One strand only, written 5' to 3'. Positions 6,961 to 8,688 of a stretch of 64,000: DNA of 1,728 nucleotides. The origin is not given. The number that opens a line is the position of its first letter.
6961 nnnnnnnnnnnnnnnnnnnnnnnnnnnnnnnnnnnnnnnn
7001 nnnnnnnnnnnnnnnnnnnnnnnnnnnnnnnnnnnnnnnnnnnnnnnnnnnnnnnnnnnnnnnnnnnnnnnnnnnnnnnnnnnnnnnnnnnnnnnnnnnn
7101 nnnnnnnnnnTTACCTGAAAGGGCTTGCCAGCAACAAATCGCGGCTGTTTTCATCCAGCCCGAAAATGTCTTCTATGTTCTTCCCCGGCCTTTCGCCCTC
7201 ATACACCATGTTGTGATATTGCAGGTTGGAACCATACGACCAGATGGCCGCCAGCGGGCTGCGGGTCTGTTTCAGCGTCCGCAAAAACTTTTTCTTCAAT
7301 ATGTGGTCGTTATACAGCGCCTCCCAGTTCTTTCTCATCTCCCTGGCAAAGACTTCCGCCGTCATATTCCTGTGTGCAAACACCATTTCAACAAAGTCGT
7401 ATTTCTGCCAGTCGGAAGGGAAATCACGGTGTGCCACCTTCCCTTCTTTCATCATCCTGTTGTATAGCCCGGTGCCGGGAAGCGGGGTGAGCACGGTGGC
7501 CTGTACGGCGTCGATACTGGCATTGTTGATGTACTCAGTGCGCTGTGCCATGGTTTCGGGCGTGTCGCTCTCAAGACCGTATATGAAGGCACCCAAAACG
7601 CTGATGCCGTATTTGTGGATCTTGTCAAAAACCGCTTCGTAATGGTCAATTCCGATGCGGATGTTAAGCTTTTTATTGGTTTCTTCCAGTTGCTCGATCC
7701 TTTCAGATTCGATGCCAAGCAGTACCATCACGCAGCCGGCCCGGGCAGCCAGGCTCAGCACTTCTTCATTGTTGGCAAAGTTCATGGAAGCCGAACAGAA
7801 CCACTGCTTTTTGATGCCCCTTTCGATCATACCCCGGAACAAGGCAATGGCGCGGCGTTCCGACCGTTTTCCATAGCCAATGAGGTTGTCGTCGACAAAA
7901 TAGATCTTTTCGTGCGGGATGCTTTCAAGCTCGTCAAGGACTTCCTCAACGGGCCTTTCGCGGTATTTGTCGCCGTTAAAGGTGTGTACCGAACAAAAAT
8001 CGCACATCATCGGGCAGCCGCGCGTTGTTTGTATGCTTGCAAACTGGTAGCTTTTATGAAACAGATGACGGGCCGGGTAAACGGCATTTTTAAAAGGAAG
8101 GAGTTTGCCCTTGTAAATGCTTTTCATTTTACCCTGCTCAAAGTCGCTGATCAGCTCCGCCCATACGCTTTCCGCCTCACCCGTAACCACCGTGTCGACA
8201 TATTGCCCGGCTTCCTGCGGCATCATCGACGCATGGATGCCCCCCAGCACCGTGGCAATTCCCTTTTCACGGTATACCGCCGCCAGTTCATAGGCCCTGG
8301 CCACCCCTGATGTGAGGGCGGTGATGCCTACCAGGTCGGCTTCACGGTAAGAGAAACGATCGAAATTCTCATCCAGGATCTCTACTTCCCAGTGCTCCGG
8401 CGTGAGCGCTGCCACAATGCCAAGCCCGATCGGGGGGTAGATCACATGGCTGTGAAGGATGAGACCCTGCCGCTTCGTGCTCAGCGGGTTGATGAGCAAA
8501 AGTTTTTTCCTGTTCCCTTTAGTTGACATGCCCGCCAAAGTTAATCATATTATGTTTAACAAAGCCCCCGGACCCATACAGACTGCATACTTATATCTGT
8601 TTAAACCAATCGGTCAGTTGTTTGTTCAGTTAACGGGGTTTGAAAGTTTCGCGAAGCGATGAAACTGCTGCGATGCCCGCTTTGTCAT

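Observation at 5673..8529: Three paralogous B12-binding radical SAM genes; the displaced copy resembles the distal tandem copy most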

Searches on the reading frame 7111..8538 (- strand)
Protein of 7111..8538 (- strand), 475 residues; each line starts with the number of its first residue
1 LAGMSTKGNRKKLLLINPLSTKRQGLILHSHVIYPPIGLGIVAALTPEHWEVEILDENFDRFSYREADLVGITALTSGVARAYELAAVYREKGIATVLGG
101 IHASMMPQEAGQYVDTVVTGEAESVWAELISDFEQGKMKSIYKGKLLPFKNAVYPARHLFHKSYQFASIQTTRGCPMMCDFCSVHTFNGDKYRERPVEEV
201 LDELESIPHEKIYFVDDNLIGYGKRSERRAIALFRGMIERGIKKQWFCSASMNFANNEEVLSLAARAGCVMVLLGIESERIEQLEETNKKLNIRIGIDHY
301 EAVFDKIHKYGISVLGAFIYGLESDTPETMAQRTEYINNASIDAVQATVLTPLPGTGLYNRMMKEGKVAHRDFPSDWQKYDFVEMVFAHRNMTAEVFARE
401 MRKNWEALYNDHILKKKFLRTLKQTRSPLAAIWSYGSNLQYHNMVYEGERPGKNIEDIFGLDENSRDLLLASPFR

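Call 7: search_protein_families(library=pfam, proteins=[window:7111-8538:-])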
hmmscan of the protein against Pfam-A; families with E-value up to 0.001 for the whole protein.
window:7111-8538:- (475 aa): 3 families
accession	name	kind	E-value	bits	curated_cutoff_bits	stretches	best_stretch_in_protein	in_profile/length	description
PF04055.27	Radical_SAM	-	1.2e-16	61.7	29.5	1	169-332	1-161/166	Radical SAM superfamily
PF02310.24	B12-binding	-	7.5e-13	48.8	32.1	1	26-129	4-120/121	B12 binding domain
PF19864.5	Radical_SAM_N2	-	0.00059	19.7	29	0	86-147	78-139/151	Radical SAM proteins, N-terminal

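Call 9: search_protein_families(library=ncbifam, proteins=[window:7111-8538:-], max_evalue=0.00001)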
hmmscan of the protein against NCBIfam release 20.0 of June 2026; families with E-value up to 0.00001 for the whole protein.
window:7111-8538:- (475 aa): 18 families
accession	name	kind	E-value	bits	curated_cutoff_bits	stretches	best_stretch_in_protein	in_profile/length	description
TIGR02026.1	BchE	equivalog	7.9e-29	100.8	481.35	1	164-416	192-435/497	magnesium-protoporphyrin IX monomethyl ester anaerobic oxidative cyclase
TIGR03471.1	HpnJ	equivalog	1.9e-27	96.3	577.6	1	164-373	195-398/472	hopanoid biosynthesis associated radical SAM protein HpnJ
TIGR04367.1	HpnR_B12_rSAM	equivalog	7.8e-24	84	650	1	97-426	94-430/490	hopanoid C-3 methylase HpnR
TIGR04013.1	B12_SAM_MJ_1487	hypoth_equivalog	3e-23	82.3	251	1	63-227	39-215/382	TIGR04013 family B12-binding domain/radical SAM domain-containing protein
TIGR04479.1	bcpD_PhpK_rSAM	subfamily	8.2e-23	80.5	600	1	165-346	240-415/504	PhpK family radical SAM P-methyltransferase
TIGR04072.2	rSAM_ladder_B12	equivalog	3.3e-22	78.7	360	1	79-371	83-381/443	lipid biosynthesis B12-binding/radical SAM protein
NF050148.1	rSAM_ApyD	equivalog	1.4e-21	76.6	750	1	164-362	197-393/645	RiPP biosynthesis radical SAM protein ApyD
NF038361.1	rSAM_Sden_1168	equivalog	7.6e-20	71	575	1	167-370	283-481/560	Sden_1168 family B12-binding radical SAM P-methyltransferase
TIGR04295.1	B12_rSAM_oligo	hypoth_equivalog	9.6e-20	70.7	400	1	164-363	198-385/422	TIGR04295 family B12-binding domain-containing radical SAM protein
NF033070.1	rSAM_AprD4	equivalog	4.3e-16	58.9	500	1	146-368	174-396/456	AprD4 family radical SAM diol-dehydratase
TIGR04014.1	B12_SAM_MJ_0865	equivalog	1e-15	57.5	360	1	169-392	163-388/434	methyl-coenzyme M reductase glutamine C-methyltransferase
NF040542.1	rSAM_RCCLKC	equivalog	4.8e-09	35.9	450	0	159-391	173-408/423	arsinothricin biosynthesis radical SAM protein ArsL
NF045585.1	rSAM_slr0320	equivalog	5e-09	35.2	775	1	161-335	230-404/511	photosystem II high light acclimation radical SAM protein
TIGR04428.1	B12_rSAM_trp_MT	equivalog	7.8e-09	34.4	500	1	166-336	216-394/558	tryptophan 2-C-methyltransferase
NF033712.0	B12_rSAM_KedN5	subfamily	8.2e-09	34.2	700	0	163-397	192-420/624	KedN5 family methylcobalamin-dependent radical SAM C-methyltransferase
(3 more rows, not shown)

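Call 10: search_solved_structures(query=window:7111-8538:-, max_evalue=0.01)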
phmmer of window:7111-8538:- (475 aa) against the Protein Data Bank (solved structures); distinct sequences matched with E-value up to 0.01: 8.
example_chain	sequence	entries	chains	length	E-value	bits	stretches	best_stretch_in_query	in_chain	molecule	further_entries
6fd2_B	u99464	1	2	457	3.8e-10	42.1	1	166-366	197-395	Putative apramycin biosynthetic oxidoreductase 4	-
9ccb_A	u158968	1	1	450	5.7e-07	31.6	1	168-361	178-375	Radical SAM core domain-containing protein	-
6wte_A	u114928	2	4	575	2.3e-06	29.6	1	165-331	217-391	B12-binding domain-containing protein | Tryptophan-C2-methyltransferase containing B12-binding domain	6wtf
7kdx_A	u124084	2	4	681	0.0001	24.2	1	166-328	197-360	Methyltransferase TokK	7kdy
7mjz_A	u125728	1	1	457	0.00091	21.1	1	110-409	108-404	tRNA-2-methylthio-N(6)-dimethylallyladenosine synthase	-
7mjv_A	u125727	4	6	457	0.001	20.9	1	110-408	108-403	tRNA-2-methylthio-N(6)-dimethylallyladenosine synthase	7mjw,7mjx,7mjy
4jc0_A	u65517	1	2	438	0.0061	18.4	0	162-224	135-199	Ribosomal protein S12 methylthiotransferase RimO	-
2qgq_A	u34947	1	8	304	0.0077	18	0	166-225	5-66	Protein TM_1862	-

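Call 11: find_homologous_proteins(query=window:7111-8538:-, max_evalue=1e-20)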
Query window:7111-8538:- (475 aa): 5174 proteins with E <= 1e-20 among 8000 candidates; the best 120 are listed.
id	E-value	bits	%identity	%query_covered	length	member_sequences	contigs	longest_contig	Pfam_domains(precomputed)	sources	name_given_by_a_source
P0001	0.0e+0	1048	96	99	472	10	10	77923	PF04055.28,PF02310.25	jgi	jgi:radical SAM superfamily enzyme YgiQ (UPF0313 family)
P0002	3.0e-267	905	81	99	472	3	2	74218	PF04055.28,PF02310.25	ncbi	-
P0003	3.7e-266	901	81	99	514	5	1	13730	PF04055.28,PF19864.6,PF02310.25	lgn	-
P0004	3.7e-266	901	82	97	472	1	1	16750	PF04055.28,PF02310.25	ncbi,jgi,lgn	jgi:radical SAM superfamily enzyme YgiQ (UPF0313 family)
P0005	5.3e-266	900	81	99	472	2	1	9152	PF04055.28,PF02310.25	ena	-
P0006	9.2e-266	900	83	98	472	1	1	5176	PF04055.28,PF02310.25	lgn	-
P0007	2.1e-264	895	81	97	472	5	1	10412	PF04055.28,PF19864.6,PF02310.25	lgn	-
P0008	7.5e-263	890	80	99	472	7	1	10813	PF04055.28,PF19864.6,PF02310.25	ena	-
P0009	8.6e-263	890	80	99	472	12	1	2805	PF04055.28,PF19864.6,PF02310.25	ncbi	-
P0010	1.0e-262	890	81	99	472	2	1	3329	PF04055.28,PF02310.25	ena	-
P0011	1.7e-262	889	80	99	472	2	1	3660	PF04055.28,PF02310.25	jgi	jgi:radical SAM superfamily enzyme YgiQ (UPF0313 family)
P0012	5.4e-262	887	81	99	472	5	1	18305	PF04055.28,PF02310.25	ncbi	-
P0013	6.1e-262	887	80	99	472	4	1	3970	PF04055.28,PF19864.6,PF02310.25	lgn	-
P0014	2.0e-261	885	80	99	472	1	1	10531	PF04055.28,PF19864.6,PF02310.25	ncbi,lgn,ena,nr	ncbi:MAG: B12-binding domain-containing radical SAM protein [Bacteroidales bacterium]|nr:B12-binding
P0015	4.8e-261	884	80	98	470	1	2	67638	PF04055.28,PF02310.25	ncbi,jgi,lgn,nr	ncbi:MAG: B12-binding domain-containing radical SAM protein [Bacteroidetes bacterium]|nr:B12-binding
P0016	1.1e-260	883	81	97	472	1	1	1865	PF04055.28,PF19864.6,PF02310.25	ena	-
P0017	4.4e-260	881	80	97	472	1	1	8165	PF04055.28,PF19864.6,PF02310.25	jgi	-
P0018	3.3e-258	875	79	99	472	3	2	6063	PF04055.28,PF02310.25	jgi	-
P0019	3.0e-255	865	79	98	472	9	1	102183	PF04055.28,PF02310.25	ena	-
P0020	4.3e-251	851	76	99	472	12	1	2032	PF04055.28,PF02310.25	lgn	-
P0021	4.6e-250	848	78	98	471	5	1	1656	PF04055.28,PF19864.6,PF02310.25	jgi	jgi:radical SAM superfamily enzyme YgiQ (UPF0313 family)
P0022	5.0e-250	848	76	99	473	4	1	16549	PF04055.28,PF02310.25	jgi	jgi:radical SAM superfamily enzyme YgiQ (UPF0313 family)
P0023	8.1e-250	847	78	98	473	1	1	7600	PF04055.28,PF19864.6,PF02310.25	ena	-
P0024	2.1e-249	846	78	98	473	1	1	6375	PF04055.28,PF19864.6,PF02310.25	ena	-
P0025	4.7e-249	845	78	99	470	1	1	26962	PF04055.28,PF19864.6,PF02310.25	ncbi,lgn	-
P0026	6.8e-249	844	77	99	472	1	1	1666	PF04055.28,PF02310.25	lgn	-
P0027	8.1e-249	844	78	98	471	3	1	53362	PF04055.28,PF19864.6,PF02310.25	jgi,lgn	-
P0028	1.0e-248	844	78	98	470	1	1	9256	PF04055.28,PF19864.6,PF02310.25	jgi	jgi:radical SAM superfamily enzyme YgiQ (UPF0313 family)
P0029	9.6e-248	840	76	98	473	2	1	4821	PF04055.28,PF02310.25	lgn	-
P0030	1.2e-247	840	76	99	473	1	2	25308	PF04055.28,PF19864.6,PF02310.25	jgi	-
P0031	1.8e-247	839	76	99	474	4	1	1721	PF04055.28,PF19864.6,PF02310.25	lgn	-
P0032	4.3e-247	838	77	98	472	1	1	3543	PF04055.28,PF19864.6,PF02310.25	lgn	-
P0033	9.8e-247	837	76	98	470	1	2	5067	PF04055.28,PF19864.6,PF02310.25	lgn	-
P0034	1.4e-246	836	77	98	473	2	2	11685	PF04055.28,PF02310.25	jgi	-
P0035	2.2e-246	836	77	99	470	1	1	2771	PF04055.28,PF02310.25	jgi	jgi:radical SAM superfamily enzyme YgiQ (UPF0313 family)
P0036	5.2e-246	835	77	98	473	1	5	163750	PF04055.28,PF02310.25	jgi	jgi:radical SAM superfamily enzyme YgiQ (UPF0313 family)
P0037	1.1e-245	834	75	99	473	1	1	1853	PF04055.28,PF19864.6,PF02310.25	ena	-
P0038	3.0e-245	832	74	99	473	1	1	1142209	PF04055.28,PF19864.6,PF02310.25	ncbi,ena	-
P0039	2.0e-244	829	76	98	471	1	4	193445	PF04055.28,PF02310.25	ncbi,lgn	-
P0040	2.7e-244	829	76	98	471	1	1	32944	PF04055.28,PF02310.25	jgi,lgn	-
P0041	3.8e-244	828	76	97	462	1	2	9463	PF04055.28,PF19864.6,PF02310.25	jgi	-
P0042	5.7e-244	828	75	99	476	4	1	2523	PF04055.28,PF02310.25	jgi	jgi:radical SAM superfamily enzyme YgiQ (UPF0313 family)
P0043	6.2e-244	828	76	98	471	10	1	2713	PF04055.28,PF19864.6,PF02310.25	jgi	jgi:radical SAM superfamily enzyme YgiQ (UPF0313 family)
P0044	1.4e-243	827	75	98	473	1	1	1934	PF04055.28,PF02310.25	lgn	-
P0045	1.7e-243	826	76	98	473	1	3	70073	PF04055.28,PF19864.6,PF02310.25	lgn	-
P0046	3.2e-243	825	75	98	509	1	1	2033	PF04055.28,PF19864.6,PF02310.25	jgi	jgi:radical SAM superfamily enzyme YgiQ (UPF0313 family)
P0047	5.9e-243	825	76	99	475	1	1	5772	PF04055.28,PF02310.25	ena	-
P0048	7.0e-243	824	74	99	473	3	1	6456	PF04055.28,PF02310.25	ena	-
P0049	8.2e-243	824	76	98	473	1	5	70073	PF04055.28,PF19864.6,PF02310.25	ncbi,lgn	-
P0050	1.3e-242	823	76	98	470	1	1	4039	PF04055.28,PF02310.25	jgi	jgi:radical SAM superfamily enzyme YgiQ (UPF0313 family)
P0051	6.0e-241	818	74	100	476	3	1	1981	PF04055.28,PF02310.25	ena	-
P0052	1.3e-240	817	78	95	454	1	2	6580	PF04055.28,PF02310.25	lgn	-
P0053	3.3e-240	815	74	99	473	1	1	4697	PF04055.28,PF19864.6,PF02310.25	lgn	-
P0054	1.0e-239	814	77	94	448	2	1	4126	PF04055.28,PF02310.25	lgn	-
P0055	1.6e-239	813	74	98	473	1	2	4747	PF04055.28,PF02310.25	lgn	-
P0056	1.0e-237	807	78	91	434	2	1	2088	PF04055.28,PF19864.6,PF02310.25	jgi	jgi:radical SAM superfamily enzyme YgiQ (UPF0313 family)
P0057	3.9e-236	802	76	94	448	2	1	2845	PF04055.28,PF19864.6,PF02310.25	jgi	-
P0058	1.7e-235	800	72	98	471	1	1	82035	PF04055.28,PF02310.25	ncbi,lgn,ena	-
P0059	3.1e-234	796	71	98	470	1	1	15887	PF04055.28,PF02310.25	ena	-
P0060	5.1e-234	795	71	98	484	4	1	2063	PF04055.28,PF19864.6,PF02310.25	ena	-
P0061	1.4e-231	787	72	97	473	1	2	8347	PF04055.28,PF02310.25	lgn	-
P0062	1.1e-230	784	71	98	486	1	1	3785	PF04055.28,PF19864.6,PF02310.25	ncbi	-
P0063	5.7e-224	762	69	99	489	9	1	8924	PF04055.28,PF02310.25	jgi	-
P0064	1.7e-223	760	71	96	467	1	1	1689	PF04055.28,PF02310.25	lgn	-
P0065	7.7e-222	755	70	95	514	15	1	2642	PF04055.28,PF02310.25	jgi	-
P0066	1.1e-221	754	69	96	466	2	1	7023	PF04055.28,PF02310.25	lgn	-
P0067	1.6e-221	754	70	96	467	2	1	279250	PF04055.28,PF02310.25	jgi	-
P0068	1.9e-221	754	69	94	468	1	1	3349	PF04055.28,PF19864.6,PF02310.25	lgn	-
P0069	3.6e-221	753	69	94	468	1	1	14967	PF04055.28,PF19864.6,PF02310.25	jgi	jgi:radical SAM superfamily enzyme YgiQ (UPF0313 family)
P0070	4.0e-220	749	70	97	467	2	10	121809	PF04055.28,PF02310.25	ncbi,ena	-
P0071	6.1e-220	749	69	95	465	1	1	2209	PF04055.28,PF02310.25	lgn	-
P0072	9.8e-220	748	70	96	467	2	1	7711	PF04055.28,PF02310.25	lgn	-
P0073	1.3e-218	744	68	95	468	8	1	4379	PF04055.28,PF02310.25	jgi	jgi:radical SAM superfamily enzyme YgiQ (UPF0313 family)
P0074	1.1e-216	738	67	95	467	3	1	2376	PF04055.28,PF02310.25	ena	-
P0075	1.1e-216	738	69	97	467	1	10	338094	PF04055.28,PF02310.25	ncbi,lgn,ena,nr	ncbi:MAG: B12-binding domain-containing radical SAM protein [Bacteroidetes bacterium]|nr:B12-binding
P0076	2.0e-216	737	68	98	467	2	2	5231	PF04055.28,PF02310.25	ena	-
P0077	2.2e-216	737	68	98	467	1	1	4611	PF04055.28,PF02310.25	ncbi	-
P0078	9.2e-216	735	67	98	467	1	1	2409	PF04055.28,PF02310.25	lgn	-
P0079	1.0e-215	735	68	95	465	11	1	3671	PF04055.28,PF19864.6,PF02310.25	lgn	-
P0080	1.1e-215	735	68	98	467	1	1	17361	PF04055.28,PF02310.25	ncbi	ncbi:MAG: radical SAM protein [Bacteroidota bacterium]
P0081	1.4e-215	734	67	97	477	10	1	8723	PF04055.28,PF19864.6,PF02310.25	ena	-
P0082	3.5e-215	733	69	95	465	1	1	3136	PF04055.28,PF19864.6,PF02310.25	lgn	-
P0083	6.2e-215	732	66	99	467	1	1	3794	PF04055.28,PF02310.25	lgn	-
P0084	7.5e-215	732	67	98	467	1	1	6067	PF04055.28,PF02310.25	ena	-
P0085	2.9e-214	730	66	98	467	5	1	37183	PF04055.28,PF02310.25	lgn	-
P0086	4.1e-214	729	68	97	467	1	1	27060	PF04055.28,PF02310.25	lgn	-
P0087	6.1e-214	729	67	99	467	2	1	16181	PF04055.28,PF02310.25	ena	-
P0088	1.3e-213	728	66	98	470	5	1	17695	PF04055.28,PF02310.25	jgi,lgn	-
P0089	4.9e-213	726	67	95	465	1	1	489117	PF04055.28,PF02310.25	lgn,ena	-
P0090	5.8e-213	726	67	98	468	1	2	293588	PF04055.28,PF02310.25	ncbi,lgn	-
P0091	6.6e-213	725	66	98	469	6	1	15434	PF04055.28,PF02310.25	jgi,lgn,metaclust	metaclust:\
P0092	7.5e-213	725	67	96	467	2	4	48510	PF04055.28,PF02310.25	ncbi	-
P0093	1.0e-212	725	68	97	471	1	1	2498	PF04055.28,PF02310.25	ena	-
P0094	1.8e-212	724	67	96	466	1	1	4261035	PF04055.28,PF02310.25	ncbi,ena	-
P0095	9.2e-212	722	67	99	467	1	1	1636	PF04055.28,PF02310.25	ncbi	-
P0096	1.5e-211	721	67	97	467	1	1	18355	PF04055.28,PF02310.25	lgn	-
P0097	1.7e-211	721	65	98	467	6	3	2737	PF04055.28,PF02310.25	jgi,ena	jgi:radical SAM superfamily enzyme YgiQ (UPF0313 family)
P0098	2.6e-211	720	68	94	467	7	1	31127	PF04055.28,PF02310.25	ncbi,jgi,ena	jgi:radical SAM superfamily enzyme YgiQ (UPF0313 family)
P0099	6.5e-211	719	66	96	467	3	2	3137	PF04055.28,PF02310.25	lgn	-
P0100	1.2e-210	718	66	99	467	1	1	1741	PF04055.28,PF02310.25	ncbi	-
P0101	1.5e-210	718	66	99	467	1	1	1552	PF04055.28,PF02310.25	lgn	-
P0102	1.6e-210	718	66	99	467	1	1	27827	PF04055.28,PF02310.25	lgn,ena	-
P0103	6.5e-210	716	66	98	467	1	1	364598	PF04055.28,PF02310.25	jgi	jgi:radical SAM superfamily enzyme YgiQ (UPF0313 family)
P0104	2.7e-209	714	65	96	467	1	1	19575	PF04055.28,PF02310.25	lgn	-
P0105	2.9e-209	713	66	94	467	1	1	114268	PF04055.28,PF02310.25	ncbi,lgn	-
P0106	4.6e-209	713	66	95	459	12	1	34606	PF04055.28,PF02310.25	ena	-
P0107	2.9e-207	707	66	96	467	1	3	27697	PF04055.28,PF02310.25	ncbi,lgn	-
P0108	1.5e-205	701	66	92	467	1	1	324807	PF04055.28,PF02310.25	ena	-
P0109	1.8e-205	701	65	97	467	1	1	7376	PF04055.28,PF02310.25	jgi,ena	-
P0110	1.8e-205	701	68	92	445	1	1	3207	PF04055.28,PF02310.25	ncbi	-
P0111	3.3e-205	700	66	94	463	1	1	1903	PF04055.28,PF19864.6,PF02310.25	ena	-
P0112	4.7e-191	653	61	94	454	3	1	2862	PF04055.28,PF02310.25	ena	-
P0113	9.4e-191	652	79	74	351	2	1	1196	PF04055.28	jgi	jgi:radical SAM superfamily enzyme YgiQ (UPF0313 family)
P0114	1.8e-190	652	61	95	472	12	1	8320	PF04055.28,PF13282.12,PF19864.6,PF02310.25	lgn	-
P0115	2.1e-189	648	80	72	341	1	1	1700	PF04055.28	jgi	jgi:radical SAM superfamily enzyme YgiQ (UPF0313 family)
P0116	5.9e-189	646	60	94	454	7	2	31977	PF04055.28,PF13282.12,PF19864.6,PF02310.25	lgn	-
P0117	2.4e-187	641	61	95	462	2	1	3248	PF04055.28,PF02310.25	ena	-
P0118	5.1e-187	640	60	96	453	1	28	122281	PF04055.28,PF02310.25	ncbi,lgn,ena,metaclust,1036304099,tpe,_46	metaclust:\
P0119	7.5e-187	640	61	95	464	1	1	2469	PF04055.28,PF02310.25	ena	-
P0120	9.0e-187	639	60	94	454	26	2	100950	PF04055.28,PF02310.25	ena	-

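Call 13: find_related_loci(query=window:7111-8538:-, collection=genome_contigs, flank=10000)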
Query window:7111-8538:- (475 aa) in genome_contigs; peptide patterns used: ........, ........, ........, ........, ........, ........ (x = any residue, [..] = any of these).
32 stretches matched a pattern; 19 encode a relative of the query (tblastn E <= 1e-3); 19 distinct loci.
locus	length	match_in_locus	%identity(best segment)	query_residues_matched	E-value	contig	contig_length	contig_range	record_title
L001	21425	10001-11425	96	1-475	0e+0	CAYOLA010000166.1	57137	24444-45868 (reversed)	MAG TPA_asm: uncultured Bacteroidales bacterium isolate SRP067234_co1_51 genome assembly, contig: k99_701231, whole geno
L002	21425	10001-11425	81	1-475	0e+0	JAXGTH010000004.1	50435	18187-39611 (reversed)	MAG: Bacteroidales bacterium isolate AnMBR.bin392 bin392_4, whole genome shotgun sequence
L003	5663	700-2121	80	2-475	0e+0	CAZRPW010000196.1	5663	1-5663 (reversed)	MAG TPA_asm: uncultured Bacteroides sp. isolate binchicken_co42_498 genome assembly, contig: NODE_27713_length_5663_cov_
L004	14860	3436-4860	80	1-475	0e+0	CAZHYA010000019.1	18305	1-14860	MAG TPA_asm: uncultured Bacteroidales bacterium isolate binchicken_co42_12 genome assembly, contig: NODE_4069_length_183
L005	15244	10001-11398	80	10-475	0e+0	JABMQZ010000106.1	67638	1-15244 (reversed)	MAG: Bacteroidetes bacterium isolate bin.184 k141_2835241, whole genome shotgun sequence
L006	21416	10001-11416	78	4-475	0e+0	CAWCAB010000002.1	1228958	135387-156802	MAG: uncultured Bacteroidetes bacterium isolate MFD03804.bin.1.79 genome assembly, contig: contig_3984, whole genome sho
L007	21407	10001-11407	78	8-475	0e+0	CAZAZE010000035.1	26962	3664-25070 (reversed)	MAG TPA_asm: uncultured Bacteroidales bacterium isolate SRP278314_co2_178 genome assembly, contig: NODE_2408_length_2696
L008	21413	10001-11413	75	5-475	0e+0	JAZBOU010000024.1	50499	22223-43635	MAG: Bacteroidales bacterium isolate bin.552 k117_972741, whole genome shotgun sequence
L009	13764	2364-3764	78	9-475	0e+0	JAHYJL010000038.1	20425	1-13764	MAG: Bacteroidales bacterium isolate KA21 NODE_1346_length_20425_cov_4.675337, whole genome shotgun sequence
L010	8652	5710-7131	76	4-475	0e+0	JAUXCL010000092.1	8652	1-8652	MAG: Bacteroidales bacterium isolate CSMAG_2824 CSMAG_2824_k117_1811477_length_8652_cov_25.4598, whole genome shotgun se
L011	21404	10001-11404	76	9-475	0e+0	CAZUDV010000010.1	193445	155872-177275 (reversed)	MAG TPA_asm: uncultured Bacteroidales bacterium isolate SRP239243_co1_12 genome assembly, contig: NODE_45_length_193445_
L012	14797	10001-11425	78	1-475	0e+0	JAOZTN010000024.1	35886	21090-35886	MAG: Bacteroidales bacterium isolate GMC8_bin_15 GMC8_524_length_35886_cov_17.398482, whole genome shotgun sequence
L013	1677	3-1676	54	7-475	0e+0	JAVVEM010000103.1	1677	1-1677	MAG: Bacteroidales bacterium isolate TamC13-21 NODE_60879_length_1677_cov_5.805179, whole genome shotgun sequence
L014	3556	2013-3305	52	16-446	1e-173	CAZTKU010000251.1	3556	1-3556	MAG TPA_asm: uncultured Ignavibacteriaceae bacterium isolate binchicken_co119_451 genome assembly, contig: NODE_47524_le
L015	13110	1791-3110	52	11-450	2e-159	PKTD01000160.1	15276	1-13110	MAG: Marinilabiliales bacterium isolate BM719 sc_2304, whole genome shotgun sequence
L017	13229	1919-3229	51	10-447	4e-157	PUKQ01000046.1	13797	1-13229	MAG: Syntrophomonadaceae bacterium isolate B1Sed10_75 B1-Sed10-C5552, whole genome shotgun sequence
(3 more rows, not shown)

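Call 19: find_encoding_contigs(protein=P0094, flank=10000, max_places=3)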
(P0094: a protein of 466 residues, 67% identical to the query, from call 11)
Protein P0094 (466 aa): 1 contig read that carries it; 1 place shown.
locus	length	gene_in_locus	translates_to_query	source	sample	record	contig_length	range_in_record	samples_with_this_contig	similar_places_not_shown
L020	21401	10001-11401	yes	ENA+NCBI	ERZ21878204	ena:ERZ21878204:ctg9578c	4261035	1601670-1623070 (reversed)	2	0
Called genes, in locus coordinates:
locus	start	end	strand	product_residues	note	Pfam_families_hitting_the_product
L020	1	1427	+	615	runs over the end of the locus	-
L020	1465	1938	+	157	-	-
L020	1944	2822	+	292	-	-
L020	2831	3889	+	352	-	PF09346:SMI1_KNR4, PF14568:SUKH_6, PF13371:TPR_9 (faint), PF13414:TPR_11 (faint), PF13428:TPR_14 (faint), PF13432:TPR_16 (faint), PF00515:TPR_1 (faint), PF07719:TPR_2 (faint), +1 more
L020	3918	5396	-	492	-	PF18990:DUF5723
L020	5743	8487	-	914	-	PF05496:RuvB_N (faint), PF13604:AAA_30 (faint), PF00004:AAA, PF00910:RNA_helicase (faint), PF01078:Mg_chelatase (faint), PF17866:AAA_lid_6, PF00004:AAA, PF17866:AAA_lid_6, +5 more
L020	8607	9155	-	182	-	-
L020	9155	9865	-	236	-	PF13568:OMP_b-brl_2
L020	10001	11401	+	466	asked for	PF02310:B12-binding, PF04055:Radical_SAM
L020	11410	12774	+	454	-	PF02310:B12-binding, PF04055:Radical_SAM, PF13282:DUF4070 (weak)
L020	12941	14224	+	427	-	PF00291:PALP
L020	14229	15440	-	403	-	-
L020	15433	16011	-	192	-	PF12804:NTP_transf_3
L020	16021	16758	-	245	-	PF00149:Metallophos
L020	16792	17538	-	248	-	PF00300:His_Phos_1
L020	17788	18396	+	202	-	PF01522:Polysacc_deac_1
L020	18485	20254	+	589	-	PF13205:Big_5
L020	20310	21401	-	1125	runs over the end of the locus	PF17757:UvrB_inter, PF02559:CarD_TRCF_RID, PF00270:DEAD, PF04851:ResIII, PF00271:Helicase_C, PF03461:TRCF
